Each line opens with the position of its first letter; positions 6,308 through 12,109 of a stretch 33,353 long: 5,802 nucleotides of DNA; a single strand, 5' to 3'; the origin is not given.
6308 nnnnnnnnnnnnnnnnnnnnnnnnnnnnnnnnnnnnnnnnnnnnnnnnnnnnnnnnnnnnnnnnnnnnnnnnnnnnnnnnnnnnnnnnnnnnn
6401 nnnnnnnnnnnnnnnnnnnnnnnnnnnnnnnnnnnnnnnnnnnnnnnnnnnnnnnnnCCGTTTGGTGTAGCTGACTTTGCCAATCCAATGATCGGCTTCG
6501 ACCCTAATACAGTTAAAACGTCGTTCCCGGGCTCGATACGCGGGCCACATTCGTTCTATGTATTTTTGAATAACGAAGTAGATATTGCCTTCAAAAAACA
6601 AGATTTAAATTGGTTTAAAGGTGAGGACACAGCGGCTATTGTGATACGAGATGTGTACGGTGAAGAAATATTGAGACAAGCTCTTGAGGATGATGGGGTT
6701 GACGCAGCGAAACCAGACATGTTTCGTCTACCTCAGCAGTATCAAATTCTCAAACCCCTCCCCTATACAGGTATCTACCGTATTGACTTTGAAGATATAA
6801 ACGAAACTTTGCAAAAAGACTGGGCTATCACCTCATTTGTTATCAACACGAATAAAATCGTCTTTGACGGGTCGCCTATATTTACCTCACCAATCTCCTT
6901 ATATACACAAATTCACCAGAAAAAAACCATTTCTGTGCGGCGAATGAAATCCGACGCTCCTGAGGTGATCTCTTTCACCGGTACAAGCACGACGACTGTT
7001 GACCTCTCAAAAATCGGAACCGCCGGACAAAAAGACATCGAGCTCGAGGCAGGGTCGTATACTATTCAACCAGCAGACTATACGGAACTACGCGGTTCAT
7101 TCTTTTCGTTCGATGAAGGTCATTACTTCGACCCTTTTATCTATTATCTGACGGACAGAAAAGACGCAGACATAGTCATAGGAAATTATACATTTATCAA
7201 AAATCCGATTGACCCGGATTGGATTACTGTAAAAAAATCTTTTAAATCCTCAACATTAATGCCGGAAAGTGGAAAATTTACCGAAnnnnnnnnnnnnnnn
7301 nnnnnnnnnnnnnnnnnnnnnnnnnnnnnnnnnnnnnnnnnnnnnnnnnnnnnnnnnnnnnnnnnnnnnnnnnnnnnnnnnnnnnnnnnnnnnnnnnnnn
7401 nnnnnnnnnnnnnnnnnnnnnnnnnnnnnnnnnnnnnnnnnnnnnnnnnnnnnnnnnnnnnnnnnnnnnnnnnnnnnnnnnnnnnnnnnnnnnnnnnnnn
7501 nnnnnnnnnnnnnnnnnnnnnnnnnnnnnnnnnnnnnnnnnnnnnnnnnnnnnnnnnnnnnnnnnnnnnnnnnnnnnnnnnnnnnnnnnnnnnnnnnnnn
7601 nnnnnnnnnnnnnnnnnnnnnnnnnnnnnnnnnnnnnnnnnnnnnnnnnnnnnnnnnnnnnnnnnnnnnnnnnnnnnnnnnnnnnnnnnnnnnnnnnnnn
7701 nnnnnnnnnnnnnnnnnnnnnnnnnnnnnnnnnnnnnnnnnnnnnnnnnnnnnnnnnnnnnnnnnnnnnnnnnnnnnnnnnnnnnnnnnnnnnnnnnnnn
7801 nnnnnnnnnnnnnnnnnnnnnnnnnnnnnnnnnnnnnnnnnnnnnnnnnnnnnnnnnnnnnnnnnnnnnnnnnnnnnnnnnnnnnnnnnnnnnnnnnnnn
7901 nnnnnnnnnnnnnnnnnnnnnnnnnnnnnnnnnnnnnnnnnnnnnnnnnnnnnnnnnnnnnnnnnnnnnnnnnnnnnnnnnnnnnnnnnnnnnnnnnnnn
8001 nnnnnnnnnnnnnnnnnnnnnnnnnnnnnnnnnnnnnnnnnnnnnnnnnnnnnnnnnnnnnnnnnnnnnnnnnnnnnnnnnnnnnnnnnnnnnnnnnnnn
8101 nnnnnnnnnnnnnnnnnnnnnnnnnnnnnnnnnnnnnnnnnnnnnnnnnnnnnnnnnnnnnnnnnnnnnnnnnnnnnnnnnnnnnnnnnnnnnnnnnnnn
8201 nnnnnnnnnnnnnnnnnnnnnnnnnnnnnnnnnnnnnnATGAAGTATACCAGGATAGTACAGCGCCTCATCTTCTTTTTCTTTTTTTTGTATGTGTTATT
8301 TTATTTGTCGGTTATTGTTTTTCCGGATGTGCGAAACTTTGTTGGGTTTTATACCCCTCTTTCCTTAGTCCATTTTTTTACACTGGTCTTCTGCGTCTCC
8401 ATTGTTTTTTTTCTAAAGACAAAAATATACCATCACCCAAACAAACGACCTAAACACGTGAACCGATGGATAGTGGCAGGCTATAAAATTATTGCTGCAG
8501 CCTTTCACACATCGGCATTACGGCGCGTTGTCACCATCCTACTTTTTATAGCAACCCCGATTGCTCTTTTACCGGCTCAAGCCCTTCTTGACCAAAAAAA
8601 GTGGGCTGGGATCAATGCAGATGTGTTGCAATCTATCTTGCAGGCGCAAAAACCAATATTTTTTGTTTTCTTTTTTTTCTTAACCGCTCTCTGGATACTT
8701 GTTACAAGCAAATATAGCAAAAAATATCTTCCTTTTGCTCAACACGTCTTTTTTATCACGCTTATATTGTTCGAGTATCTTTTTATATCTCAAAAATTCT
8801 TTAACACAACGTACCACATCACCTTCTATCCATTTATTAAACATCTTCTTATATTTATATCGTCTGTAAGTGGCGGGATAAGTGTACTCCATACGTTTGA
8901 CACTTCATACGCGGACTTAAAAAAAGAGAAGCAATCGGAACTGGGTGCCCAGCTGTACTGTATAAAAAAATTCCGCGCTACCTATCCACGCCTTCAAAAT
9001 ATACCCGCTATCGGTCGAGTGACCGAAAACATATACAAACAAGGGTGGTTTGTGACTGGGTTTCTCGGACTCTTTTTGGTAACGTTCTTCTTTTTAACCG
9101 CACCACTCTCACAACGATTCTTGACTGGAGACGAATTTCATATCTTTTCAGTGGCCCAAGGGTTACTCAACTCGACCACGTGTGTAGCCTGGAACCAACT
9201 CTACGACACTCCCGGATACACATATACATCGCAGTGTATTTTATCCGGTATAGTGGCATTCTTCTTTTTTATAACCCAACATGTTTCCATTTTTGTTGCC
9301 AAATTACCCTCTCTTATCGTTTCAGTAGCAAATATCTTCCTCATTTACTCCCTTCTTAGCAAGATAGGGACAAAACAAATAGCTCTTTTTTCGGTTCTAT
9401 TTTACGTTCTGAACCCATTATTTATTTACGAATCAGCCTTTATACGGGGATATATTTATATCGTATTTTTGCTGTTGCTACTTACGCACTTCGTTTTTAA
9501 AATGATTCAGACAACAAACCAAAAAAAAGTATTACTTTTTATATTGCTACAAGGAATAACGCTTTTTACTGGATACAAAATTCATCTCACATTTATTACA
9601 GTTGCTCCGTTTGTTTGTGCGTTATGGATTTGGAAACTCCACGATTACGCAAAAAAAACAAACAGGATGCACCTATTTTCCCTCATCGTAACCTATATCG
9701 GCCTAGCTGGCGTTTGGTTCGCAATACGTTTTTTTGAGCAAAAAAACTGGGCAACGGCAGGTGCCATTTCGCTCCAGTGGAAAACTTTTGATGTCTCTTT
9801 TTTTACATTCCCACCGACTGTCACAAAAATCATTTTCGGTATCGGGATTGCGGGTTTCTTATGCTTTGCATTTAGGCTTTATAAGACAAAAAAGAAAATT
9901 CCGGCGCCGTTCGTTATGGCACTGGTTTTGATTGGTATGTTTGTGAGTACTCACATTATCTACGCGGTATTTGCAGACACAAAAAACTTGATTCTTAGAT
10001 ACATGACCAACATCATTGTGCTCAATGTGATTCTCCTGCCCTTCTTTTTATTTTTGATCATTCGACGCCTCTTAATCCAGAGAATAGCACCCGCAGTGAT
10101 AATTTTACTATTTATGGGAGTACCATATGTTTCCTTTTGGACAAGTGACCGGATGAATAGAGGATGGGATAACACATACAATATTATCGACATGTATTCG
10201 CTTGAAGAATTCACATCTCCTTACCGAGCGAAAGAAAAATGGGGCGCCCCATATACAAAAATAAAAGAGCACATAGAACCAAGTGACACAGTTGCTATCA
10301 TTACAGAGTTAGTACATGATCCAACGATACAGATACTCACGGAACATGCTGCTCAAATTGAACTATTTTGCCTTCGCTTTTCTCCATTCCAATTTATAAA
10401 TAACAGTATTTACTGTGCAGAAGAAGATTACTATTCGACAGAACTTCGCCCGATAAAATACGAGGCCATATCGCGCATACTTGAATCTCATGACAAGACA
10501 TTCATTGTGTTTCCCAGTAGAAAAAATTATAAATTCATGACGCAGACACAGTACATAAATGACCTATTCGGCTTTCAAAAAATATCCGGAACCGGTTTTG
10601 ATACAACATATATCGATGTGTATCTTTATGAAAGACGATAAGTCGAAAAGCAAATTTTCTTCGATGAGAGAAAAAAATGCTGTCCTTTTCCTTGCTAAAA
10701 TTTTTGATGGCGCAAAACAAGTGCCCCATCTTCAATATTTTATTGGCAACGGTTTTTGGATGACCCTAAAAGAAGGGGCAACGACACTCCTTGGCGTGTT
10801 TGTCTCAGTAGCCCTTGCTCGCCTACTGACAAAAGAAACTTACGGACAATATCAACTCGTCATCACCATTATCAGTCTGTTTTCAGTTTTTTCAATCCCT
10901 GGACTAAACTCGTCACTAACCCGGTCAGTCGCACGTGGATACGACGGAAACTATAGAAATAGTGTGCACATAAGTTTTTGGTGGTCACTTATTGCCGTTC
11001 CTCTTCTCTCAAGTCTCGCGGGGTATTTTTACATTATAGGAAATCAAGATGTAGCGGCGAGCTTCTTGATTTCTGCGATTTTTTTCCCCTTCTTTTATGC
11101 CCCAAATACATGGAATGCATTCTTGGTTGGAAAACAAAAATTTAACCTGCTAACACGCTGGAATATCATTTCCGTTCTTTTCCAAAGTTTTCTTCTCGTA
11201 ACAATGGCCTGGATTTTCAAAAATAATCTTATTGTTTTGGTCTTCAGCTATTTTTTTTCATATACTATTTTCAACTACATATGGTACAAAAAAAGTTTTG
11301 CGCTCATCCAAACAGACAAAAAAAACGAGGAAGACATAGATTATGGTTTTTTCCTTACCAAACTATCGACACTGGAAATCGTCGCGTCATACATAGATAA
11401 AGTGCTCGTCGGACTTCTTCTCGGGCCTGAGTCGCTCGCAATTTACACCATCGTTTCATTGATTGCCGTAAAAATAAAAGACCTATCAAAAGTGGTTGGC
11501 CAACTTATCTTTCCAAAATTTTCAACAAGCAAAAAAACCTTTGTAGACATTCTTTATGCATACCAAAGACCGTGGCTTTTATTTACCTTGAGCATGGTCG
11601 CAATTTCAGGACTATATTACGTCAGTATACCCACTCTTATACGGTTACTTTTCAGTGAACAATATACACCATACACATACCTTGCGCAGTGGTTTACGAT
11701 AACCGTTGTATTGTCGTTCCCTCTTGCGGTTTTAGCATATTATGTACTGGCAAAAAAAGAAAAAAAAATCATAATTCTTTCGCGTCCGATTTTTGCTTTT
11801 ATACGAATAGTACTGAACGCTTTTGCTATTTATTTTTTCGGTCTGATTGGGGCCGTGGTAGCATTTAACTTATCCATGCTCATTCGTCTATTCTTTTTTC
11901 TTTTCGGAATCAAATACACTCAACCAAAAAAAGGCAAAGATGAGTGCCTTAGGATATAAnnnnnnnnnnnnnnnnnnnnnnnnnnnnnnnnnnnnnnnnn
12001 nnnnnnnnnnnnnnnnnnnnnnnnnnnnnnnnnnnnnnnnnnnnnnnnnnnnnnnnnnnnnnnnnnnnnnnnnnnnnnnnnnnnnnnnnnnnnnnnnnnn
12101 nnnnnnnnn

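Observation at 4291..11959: Four-gene extracytoplasmic cassette: GT-C, duplicated-module ectoprotein, 7TM-extended GT-C, Wzx flippase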

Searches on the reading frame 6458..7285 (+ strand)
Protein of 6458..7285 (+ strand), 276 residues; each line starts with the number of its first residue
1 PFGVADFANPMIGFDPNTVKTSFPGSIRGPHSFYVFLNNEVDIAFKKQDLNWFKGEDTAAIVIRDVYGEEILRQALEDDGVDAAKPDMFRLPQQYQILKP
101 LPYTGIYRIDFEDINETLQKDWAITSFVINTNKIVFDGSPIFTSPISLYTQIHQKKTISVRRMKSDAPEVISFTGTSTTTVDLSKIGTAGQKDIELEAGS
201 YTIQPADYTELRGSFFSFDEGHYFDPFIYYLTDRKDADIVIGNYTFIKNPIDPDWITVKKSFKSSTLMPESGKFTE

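Call 51: predict_structure(alignment_id=A5)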
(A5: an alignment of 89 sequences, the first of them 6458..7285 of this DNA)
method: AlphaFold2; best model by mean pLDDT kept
length: 276 residues; sequences in the alignment: 89
mean_pLDDT: 86.2   pTM: 0.81
mean pLDDT of the five models: 86.2, 86.2, 85.7, 85.3, 84.6
residues with pLDDT >= 90: 162; 70-90: 68; 50-70: 40; < 50: 6
segments of 3 or more residues with pLDDT < 50: none
pLDDT, mean of each block of 10 residues (from residue 1): 64 81 94 96 96 89 95 93 70 97 96 87 96 94 95 94 86 95 87 96 94 95 89 65 70 75 62 46
secondary structure, 60 per line:
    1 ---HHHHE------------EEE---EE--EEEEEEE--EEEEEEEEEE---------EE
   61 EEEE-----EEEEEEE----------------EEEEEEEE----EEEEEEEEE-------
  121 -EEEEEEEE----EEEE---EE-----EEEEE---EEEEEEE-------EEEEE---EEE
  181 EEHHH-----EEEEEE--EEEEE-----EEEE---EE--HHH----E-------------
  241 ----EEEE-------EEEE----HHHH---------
elements in order: H4-7 E21-23 E31-37 E40-49 E59-64 E70-76 E93-100 E105-113 E122-129 E134-137 E148-152 E156-162 E170-174 E178-182 E191-196 E199-203 E209-212 E245-248 E256-259 H264-267

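Call 53: fold_search(model_id=the predicted structure, library=pdb)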
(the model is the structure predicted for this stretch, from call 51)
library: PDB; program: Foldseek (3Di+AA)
matches with E <= 10: 1494; with E <= 0.001: 1
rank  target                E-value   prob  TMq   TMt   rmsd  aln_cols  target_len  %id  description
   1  9euj_G                7.3e-04  0.63  0.17  0.08  20.8       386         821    8  Cryo-EM structure of Staphylococcus aureus bacteriophage phi812 baseplate in the post-contraction state - sheath initi (released 2025-04-09)
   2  4xup_A                1.8e-03  0.91  0.25  0.21  21.4       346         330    9  Structure of the N-terminal CBM22-1-CBM22-2 tandem domain from Paenibacillus barcinonensis Xyn10C (released 2015-06-03)
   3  5x7o_A                2.8e-03  0.91  0.23  0.06  18.6       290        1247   10  Crystal structure of Paenibacillus sp. 598K alpha-1,6-glucosyltransferase (released 2017-07-26)
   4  6v1v_D                2.8e-03  0.87  0.21  0.09  19.3       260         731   10  VIP3B (VIP3B_2160) adapted for crystallization (released 2019-12-18)
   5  6za2_B                4.1e-03  0.89  0.23  0.07  15.9       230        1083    9  Crystal structure of dimeric latent PorU from Porphyromonas gingivalis (released 2021-09-29)
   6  4xup_B                4.1e-03  0.85  0.25  0.22  22.8       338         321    9  Structure of the N-terminal CBM22-1-CBM22-2 tandem domain from Paenibacillus barcinonensis Xyn10C (released 2015-06-03)
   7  6za2_A                4.3e-03  0.89  0.23  0.07  15.8       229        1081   10  Crystal structure of dimeric latent PorU from Porphyromonas gingivalis (released 2021-09-29)
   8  3j31_Q                4.3e-03  0.69  0.19  0.23  18.5       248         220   10  Life in the extremes: atomic structure of Sulfolobus Turreted Icosahedral Virus (released 2013-05-01)
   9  8w7n                  5.6e-03  0.90  0.24  0.08  19.8       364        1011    6  Crystal structure of the in-cell Cry1Aa purified from Bacillus thuringiensis (released 2024-03-06)
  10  8h3s_A                8.9e-03  0.41  0.19  0.13  25.6       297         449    9  Substrate-bound EP, polyA model (released 2022-11-23)
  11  9fmt_F                9.9e-03  0.91  0.31  0.16  12.2       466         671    8  Cryo-EM structure of the BcsB hexameric crown from the E. coli cellulose secretion macrocomplex (released 2024-10-16)
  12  8h3u_A                9.9e-03  0.66  0.21  0.11  23.6       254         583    7  Inhibitor-bound EP, polyA model (released 2022-11-23)
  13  6ncw_D                1.0e-02  0.87  0.22  0.12  16.0       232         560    8  Crystal structure of a GH2 beta-galacturonidase from Eisenbergiella tayi bound to glycerol (released 2019-02-20)
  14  6v4s_A                1.1e-02  0.84  0.25  0.13  15.3       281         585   12  A Closed pore conformation of a Pentameic ligand-gated ion channel with additional N-terminal domain (released 2020-06-03)
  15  6ncx_D                1.2e-02  0.85  0.22  0.12  16.0       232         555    8  Crystal structure of GH2 beta-galacturonidase from Eisenbergiella tayi bound to galacturonate (released 2019-02-20)
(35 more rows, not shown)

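Call 61: search_protein_families(library=pfam, alignment_id=A5, max_evalue=0.01)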
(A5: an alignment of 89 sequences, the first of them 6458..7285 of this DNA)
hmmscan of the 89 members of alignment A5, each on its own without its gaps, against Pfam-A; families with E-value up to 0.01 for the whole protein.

A. member 1, window:6458-7285:+ (276 aa): 0 families

B. families by the number of members that match (of 89 scanned): 6 families
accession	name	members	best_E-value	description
PF18962.6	Por_Secre_tail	5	0.00014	Secretion system C-terminal sorting domain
PF07009.16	NusG_II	1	0.0034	NusG domain II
PF23896.1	DUF7244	1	0.0053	Domain of unknown function (DUF7244)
PF01420.25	Methylase_S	1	0.0054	Type I restriction modification DNA specificity domain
PF24817.1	WD40_WDHD1_1st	1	0.0067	WDHD1 first WD40 domain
PF19176.5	DUF5858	1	0.0093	Family of unknown function (DUF5858)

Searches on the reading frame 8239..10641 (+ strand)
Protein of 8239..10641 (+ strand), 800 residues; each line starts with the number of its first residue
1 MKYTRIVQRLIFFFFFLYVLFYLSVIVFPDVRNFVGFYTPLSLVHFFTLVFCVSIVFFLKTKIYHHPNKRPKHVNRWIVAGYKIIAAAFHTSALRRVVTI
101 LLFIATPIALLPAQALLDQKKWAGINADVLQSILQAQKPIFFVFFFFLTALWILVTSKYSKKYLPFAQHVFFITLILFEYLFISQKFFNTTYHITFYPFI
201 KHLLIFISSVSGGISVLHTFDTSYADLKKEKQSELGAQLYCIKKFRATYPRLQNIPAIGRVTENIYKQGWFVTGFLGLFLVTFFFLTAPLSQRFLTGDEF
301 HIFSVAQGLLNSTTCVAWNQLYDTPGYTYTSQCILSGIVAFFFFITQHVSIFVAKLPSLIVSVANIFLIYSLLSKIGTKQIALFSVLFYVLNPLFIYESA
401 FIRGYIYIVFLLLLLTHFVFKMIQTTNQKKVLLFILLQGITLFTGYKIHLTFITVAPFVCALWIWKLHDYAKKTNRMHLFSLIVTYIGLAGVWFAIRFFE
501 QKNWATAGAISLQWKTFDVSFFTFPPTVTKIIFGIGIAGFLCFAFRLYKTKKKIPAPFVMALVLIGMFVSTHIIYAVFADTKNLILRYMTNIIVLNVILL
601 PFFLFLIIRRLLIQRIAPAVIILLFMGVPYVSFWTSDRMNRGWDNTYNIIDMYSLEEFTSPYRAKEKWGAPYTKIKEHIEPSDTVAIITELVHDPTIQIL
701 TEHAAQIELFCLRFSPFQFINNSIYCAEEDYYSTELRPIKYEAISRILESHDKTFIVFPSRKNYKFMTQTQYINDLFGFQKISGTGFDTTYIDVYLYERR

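Call 4: search_protein_families(library=pfam, proteins=[window:8239-10641:+], max_evalue=0.1)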
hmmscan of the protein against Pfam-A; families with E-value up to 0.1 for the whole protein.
window:8239-10641:+ (800 aa): 2 families
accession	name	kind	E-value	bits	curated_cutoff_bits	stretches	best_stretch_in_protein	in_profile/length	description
PF13231.12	PMT_2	-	0.00062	20.5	26.1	1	338-456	9-126/160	Dolichyl-phosphate-mannose-protein mannosyltransferase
PF10066.14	DUF2304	-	0.019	15.6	25.5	1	13-65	32-88/106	Uncharacterized conserved protein (DUF2304)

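Call 15: search_protein_families(library=ncbifam, proteins=[window:8239-10641:+], max_evalue=0.01)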
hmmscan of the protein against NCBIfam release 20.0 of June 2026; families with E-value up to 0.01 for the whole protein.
window:8239-10641:+ (800 aa): 0 families

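Call 17: search_solved_structures(query=window:8239-10641:+, max_evalue=1)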
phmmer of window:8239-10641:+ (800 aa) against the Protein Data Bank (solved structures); distinct sequences matched with E-value up to 1: 0.

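Call 37: find_homologous_proteins(query=window:8239-10638:+, max_evalue=0.001)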
Query window:8239-10638:+: 8000 candidates shared short words with the query, none scored E <= 0.001.

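Call 44: search_solved_structures(query=A3, max_evalue=10, show_alignments=1)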
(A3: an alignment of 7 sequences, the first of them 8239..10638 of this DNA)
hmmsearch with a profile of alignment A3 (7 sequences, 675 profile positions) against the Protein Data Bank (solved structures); distinct sequences matched with E-value up to 10: 0.

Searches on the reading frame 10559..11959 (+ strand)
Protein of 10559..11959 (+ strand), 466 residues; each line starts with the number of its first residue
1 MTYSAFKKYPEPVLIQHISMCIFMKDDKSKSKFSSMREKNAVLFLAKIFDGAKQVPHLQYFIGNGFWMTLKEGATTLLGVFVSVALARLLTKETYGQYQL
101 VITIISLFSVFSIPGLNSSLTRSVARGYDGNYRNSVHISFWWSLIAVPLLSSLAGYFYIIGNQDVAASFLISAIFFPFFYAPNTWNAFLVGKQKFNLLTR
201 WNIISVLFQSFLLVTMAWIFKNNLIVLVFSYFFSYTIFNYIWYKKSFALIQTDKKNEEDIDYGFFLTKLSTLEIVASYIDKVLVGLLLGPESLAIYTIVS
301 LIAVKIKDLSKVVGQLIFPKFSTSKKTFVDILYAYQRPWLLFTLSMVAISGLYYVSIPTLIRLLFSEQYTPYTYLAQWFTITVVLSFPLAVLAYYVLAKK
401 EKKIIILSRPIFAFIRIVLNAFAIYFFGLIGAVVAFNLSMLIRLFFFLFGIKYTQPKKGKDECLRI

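Call 4: search_protein_families(library=pfam, proteins=[window:10559-11959:+], max_evalue=0.1)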
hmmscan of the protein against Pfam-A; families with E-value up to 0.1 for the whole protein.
window:10559-11959:+ (466 aa): 2 families
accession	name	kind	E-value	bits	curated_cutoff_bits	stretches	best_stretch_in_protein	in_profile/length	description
PF01943.22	Polysacc_synt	-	1.9e-19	70.6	28.2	1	64-323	4-272/274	Polysaccharide biosynthesis protein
PF13440.11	Polysacc_synt_3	-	7.2e-17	62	23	1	86-372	2-291/293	Polysaccharide biosynthesis protein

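Call 15: search_protein_families(library=ncbifam, proteins=[window:10559-11959:+], max_evalue=0.01)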
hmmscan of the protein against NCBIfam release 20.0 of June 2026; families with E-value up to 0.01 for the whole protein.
window:10559-11959:+ (466 aa): 3 families
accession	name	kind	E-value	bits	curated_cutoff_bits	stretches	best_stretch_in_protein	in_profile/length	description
NF007773.0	PRK10459.1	equivalog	6.9e-09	35.2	273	1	66-446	12-397/492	MOP flippase family protein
NF047674.1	TeichurnBiosyTuaB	equivalog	8.4e-07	28.4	580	1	67-450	14-399/469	teichuronic acid biosynthesis protein TuaB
TIGR02900.1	spore_V_B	equivalog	2.4e-05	23.3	372.3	1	61-137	1-78/488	stage V sporulation protein B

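Call 67: search_solved_structures(query=window:10628-11956:+, max_evalue=0.1)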
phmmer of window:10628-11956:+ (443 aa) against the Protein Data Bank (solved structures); distinct sequences matched with E-value up to 0.1: 0.
